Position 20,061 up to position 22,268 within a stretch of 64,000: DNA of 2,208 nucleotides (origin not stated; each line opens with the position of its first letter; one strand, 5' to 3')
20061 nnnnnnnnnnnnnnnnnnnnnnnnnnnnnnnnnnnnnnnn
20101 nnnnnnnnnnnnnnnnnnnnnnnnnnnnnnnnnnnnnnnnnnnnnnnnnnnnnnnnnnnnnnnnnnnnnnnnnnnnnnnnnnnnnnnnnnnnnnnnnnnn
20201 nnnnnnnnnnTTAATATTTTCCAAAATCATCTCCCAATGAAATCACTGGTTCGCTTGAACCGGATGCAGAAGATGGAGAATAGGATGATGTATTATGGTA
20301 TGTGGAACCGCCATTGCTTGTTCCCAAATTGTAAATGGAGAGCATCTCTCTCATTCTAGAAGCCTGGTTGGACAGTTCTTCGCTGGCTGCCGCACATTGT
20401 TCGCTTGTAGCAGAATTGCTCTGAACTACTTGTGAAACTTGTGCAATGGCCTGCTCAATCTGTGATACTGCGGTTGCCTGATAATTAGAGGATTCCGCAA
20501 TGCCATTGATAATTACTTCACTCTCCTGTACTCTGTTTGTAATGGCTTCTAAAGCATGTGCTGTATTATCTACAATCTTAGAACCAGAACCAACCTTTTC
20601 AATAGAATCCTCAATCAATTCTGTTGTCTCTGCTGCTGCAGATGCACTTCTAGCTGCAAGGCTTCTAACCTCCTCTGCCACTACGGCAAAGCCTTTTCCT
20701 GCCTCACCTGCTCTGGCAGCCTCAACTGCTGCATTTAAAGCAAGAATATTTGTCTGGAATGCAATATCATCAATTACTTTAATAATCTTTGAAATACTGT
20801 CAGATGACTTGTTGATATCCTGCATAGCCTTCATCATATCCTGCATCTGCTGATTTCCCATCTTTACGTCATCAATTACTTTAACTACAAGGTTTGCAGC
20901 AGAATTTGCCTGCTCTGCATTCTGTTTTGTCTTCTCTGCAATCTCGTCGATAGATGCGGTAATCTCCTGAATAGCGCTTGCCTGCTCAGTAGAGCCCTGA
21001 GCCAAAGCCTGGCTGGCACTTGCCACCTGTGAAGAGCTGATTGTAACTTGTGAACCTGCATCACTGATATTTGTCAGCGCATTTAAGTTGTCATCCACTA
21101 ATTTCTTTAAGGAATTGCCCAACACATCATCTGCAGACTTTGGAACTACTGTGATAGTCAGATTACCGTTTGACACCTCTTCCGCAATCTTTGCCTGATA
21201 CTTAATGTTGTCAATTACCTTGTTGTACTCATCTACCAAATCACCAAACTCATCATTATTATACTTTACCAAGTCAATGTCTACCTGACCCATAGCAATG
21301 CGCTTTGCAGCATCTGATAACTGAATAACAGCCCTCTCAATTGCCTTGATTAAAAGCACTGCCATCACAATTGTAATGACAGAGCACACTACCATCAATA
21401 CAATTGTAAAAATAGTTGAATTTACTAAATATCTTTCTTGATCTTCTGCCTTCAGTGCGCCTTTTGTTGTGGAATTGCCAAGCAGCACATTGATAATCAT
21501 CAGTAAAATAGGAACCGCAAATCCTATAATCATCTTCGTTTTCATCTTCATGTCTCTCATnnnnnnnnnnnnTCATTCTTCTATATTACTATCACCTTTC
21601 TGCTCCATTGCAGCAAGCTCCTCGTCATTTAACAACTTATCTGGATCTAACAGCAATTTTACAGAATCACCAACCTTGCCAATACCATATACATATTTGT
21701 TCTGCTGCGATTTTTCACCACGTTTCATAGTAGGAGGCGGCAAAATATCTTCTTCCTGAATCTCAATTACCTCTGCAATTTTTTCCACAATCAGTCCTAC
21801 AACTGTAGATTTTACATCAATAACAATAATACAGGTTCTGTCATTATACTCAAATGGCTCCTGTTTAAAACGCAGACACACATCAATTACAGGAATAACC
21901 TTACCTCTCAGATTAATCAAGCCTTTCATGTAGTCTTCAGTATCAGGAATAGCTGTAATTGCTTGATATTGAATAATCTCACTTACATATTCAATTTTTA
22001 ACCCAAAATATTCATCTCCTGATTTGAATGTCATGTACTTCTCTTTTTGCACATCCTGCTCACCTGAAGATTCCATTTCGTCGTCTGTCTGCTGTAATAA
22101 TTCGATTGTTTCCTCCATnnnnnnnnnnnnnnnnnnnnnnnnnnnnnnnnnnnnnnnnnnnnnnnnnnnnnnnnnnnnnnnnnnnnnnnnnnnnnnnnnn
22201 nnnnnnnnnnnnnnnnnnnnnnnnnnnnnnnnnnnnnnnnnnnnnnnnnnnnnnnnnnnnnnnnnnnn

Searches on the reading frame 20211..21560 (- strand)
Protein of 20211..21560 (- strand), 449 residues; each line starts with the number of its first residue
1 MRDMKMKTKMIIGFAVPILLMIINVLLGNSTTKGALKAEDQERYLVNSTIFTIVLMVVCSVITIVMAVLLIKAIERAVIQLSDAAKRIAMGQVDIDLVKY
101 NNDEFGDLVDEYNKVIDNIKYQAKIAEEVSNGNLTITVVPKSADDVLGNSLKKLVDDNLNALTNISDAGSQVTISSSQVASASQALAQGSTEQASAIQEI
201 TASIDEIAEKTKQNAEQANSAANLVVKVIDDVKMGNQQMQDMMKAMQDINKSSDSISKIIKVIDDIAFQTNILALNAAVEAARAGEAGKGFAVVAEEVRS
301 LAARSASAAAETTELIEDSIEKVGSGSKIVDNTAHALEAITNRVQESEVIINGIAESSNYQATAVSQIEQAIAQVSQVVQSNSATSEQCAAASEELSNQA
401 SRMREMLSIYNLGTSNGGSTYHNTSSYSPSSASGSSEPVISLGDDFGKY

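Call 3: search_protein_families(library=pfam, proteins=[window:20211-21560:-], max_evalue=0.01)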
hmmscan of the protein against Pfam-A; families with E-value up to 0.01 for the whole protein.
window:20211-21560:- (449 aa): 2 families
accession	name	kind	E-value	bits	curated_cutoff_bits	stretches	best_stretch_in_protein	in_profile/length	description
PF00015.26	MCPsignal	-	1.3e-46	159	34.6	1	232-378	11-171/172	Methyl-accepting chemotaxis protein (MCP) signalling domain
PF00672.30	HAMP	-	1.1e-05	26.1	25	1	76-119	8-51/53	HAMP domain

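Call 26: search_solved_structures(query=window:20211-21560:-, show_alignments=4, max_evalue=1e-8)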
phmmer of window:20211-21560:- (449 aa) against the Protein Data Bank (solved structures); distinct sequences matched with E-value up to 1e-8: 13.
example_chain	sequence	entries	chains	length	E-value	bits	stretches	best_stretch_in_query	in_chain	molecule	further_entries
3zx6_A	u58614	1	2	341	2.9e-49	171.7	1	125-412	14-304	HAMP, METHYL-ACCEPTING CHEMOTAXIS PROTEIN I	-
6s1k_E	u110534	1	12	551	3.3e-49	171.5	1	113-413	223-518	Methyl-accepting chemotaxis protein I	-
8c5v_I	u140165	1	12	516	8.8e-49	170.1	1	113-410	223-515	Methyl-accepting chemotaxis protein I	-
1qu7_A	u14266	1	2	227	3e-45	158.5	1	191-412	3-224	METHYL-ACCEPTING CHEMOTAXIS PROTEIN I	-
31cj_A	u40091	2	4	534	1.8e-37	132.9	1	116-409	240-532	Aerotaxis receptor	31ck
2ch7_A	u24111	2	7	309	1.1e-20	77.7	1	152-404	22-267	METHYL-ACCEPTING CHEMOTAXIS PROTEIN | Methyl-accepting chemotaxis protein 2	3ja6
2ch7_B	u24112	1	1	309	1.9e-20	76.9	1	152-403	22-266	METHYL-ACCEPTING CHEMOTAXIS PROTEIN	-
3ja6_H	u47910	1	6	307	2.1e-20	76.8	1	152-403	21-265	Methyl-accepting chemotaxis protein 2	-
6s18_A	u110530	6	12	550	3.8e-19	72.6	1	180-405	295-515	Aromatic acid chemoreceptor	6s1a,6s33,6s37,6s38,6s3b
4jpb_B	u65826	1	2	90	5.4e-13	52.4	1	252-323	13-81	Methyl-accepting chemotaxis protein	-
3ur1_C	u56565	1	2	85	9.6e-13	51.6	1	254-316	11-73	Methyl-accepting chemotaxis protein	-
3g6b_A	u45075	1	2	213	5.9e-12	48.9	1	203-375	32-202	Methyl-accepting chemotaxis protein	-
3g67_A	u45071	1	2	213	8.9e-12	48.4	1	203-340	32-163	Methyl-accepting chemotaxis protein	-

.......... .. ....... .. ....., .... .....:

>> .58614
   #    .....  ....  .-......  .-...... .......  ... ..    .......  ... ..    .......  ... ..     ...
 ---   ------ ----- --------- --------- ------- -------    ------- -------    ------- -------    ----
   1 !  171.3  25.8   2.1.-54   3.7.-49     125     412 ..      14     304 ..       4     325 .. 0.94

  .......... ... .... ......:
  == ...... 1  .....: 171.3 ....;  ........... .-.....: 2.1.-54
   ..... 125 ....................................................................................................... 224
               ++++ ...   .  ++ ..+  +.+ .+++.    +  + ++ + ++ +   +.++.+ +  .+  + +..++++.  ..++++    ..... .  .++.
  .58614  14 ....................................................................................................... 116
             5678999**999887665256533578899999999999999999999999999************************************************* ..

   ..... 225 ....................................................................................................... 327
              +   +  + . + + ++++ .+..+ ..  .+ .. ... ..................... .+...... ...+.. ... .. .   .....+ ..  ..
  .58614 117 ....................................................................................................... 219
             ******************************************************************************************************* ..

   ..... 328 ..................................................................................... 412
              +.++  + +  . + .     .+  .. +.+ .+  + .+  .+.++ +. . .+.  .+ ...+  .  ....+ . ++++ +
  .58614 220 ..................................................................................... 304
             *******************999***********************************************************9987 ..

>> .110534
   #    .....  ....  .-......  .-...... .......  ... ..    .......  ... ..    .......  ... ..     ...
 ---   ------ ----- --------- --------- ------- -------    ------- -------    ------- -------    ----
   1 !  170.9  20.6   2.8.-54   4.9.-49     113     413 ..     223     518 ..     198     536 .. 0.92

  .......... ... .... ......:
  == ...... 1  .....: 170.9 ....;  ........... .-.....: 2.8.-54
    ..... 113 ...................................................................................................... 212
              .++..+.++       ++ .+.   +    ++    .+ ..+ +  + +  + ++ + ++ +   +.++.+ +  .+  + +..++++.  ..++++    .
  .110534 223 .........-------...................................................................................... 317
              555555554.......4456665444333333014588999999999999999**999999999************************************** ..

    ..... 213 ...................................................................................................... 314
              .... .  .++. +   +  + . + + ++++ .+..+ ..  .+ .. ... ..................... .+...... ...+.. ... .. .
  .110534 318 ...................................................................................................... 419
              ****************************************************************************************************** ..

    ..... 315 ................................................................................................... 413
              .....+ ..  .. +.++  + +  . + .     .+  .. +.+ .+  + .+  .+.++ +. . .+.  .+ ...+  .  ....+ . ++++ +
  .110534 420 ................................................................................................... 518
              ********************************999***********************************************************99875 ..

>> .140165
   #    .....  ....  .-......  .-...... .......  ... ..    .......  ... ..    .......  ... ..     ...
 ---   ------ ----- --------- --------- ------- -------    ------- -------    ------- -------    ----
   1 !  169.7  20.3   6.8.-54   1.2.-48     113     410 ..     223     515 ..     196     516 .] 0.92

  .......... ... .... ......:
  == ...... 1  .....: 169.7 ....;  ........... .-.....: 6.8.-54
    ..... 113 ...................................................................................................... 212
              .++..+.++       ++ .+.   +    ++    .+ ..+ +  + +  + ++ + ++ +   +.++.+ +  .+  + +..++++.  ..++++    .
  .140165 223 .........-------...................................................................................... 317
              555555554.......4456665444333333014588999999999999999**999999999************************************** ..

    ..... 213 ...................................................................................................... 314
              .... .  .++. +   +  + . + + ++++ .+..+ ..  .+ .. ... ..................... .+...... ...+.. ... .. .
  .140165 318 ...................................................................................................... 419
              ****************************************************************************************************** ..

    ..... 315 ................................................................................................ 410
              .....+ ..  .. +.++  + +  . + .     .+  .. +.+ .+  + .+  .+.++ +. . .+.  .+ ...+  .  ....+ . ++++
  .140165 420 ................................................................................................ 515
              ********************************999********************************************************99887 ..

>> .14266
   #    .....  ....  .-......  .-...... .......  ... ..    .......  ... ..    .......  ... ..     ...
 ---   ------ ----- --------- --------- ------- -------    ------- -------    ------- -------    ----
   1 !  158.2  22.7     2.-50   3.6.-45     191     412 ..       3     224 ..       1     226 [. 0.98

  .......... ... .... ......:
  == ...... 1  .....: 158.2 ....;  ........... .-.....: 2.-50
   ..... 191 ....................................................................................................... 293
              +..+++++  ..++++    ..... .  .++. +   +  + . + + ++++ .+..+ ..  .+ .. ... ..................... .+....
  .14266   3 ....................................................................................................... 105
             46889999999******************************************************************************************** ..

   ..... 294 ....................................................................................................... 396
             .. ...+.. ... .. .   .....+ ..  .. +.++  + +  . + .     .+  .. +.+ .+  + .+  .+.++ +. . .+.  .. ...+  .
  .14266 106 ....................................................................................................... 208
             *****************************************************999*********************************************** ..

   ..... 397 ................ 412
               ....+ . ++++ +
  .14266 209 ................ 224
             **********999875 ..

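Call 41: search_protein_families(library=ncbifam, proteins=[window:20211-21560:-], max_evalue=0.001)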
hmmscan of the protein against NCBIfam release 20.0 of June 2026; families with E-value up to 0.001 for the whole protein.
window:20211-21560:- (449 aa): 14 families
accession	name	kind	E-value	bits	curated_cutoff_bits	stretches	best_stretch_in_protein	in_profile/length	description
NF041847.1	transduc_aer2_vibrio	equivalog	1.9e-62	211.6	1200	1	96-432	433-772/804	aerotaxis transducer Aer2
NF011622.0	PRK15048.1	equivalog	1.5e-54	186.1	900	1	127-433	228-535/553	methyl-accepting chemotaxis protein II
NF007309.0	PRK09793.1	equivalog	8.9e-54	183.3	903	1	129-413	228-514/533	methyl-accepting chemotaxis protein IV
NF011615.0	PRK15041.1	equivalog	3.9e-53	181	947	1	108-413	218-518/554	methyl-accepting chemotaxis protein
NF047851.1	MCPCitTducer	equivalog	1.5e-52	179.5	900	1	127-422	229-526/553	methyl-accepting chemotaxis citrate transducer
NF058645.1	MCPCtpMPsAe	equivalog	3.2e-27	95.5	900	1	39-407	198-553/558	methyl-accepting chemotaxis protein CtpM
NF050802.1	AspChtxCcaA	equivalog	1.4e-21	76.6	1300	1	236-349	552-665/700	aspartate chemotaxis receptor CcaA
NF047496.1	HK_LIC11548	equivalog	2.8e-09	36.3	750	1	45-122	272-347/589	LIC_11548 family sensor histidine kinase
NF033092.0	HK_WalK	equivalog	1.5e-06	27.1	725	1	44-127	169-254/594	cell wall metabolism sensor histidine kinase WalK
NF038263.1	prot_phos_SiaA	equivalog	4.2e-06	25.6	700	1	52-124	312-384/658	biofilm regulation protein phosphatase SiaA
NF041210.1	his_kin_PieS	equivalog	9.3e-06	24.9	850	1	46-121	165-238/474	two component system sensor histidine kinase PieS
NF012163.2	BaeS_SmeS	equivalog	1.3e-05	24.4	500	1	53-120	167-234/457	sensor histidine kinase efflux regulator BaeS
NF040691.1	MtrAB_MtrB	equivalog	0.00012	21.2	450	1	36-131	176-269/507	MtrAB system histidine kinase MtrB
TIGR02168.1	SMC_prok_B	equivalog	0.00025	18.9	567.35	1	143-404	616-881/1181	chromosome segregation protein SMC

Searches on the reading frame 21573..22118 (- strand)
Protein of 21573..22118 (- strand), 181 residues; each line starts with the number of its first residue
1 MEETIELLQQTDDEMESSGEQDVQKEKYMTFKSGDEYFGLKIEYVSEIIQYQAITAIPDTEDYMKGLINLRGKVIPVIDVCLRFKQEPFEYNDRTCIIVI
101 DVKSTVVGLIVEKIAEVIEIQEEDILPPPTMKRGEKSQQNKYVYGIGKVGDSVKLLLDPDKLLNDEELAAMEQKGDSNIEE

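Call 3: search_protein_families(library=pfam, proteins=[window:21573-22118:-], max_evalue=0.01)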
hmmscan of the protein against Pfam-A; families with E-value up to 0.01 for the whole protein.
window:21573-22118:- (181 aa): 1 family
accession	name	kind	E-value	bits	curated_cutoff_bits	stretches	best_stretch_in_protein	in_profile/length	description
PF01584.24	CheW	-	2e-37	128.3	23.5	1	27-166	1-137/138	CheW-like domain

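Call 41: search_protein_families(library=ncbifam, proteins=[window:21573-22118:-], max_evalue=0.001)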
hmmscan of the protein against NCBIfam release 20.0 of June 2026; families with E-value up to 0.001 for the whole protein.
window:21573-22118:- (181 aa): 1 family
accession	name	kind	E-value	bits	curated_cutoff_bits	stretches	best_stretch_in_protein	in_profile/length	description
NF007903.0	PRK10612.1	equivalog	6.8e-32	110.5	260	1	24-173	15-161/167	chemotaxis protein CheW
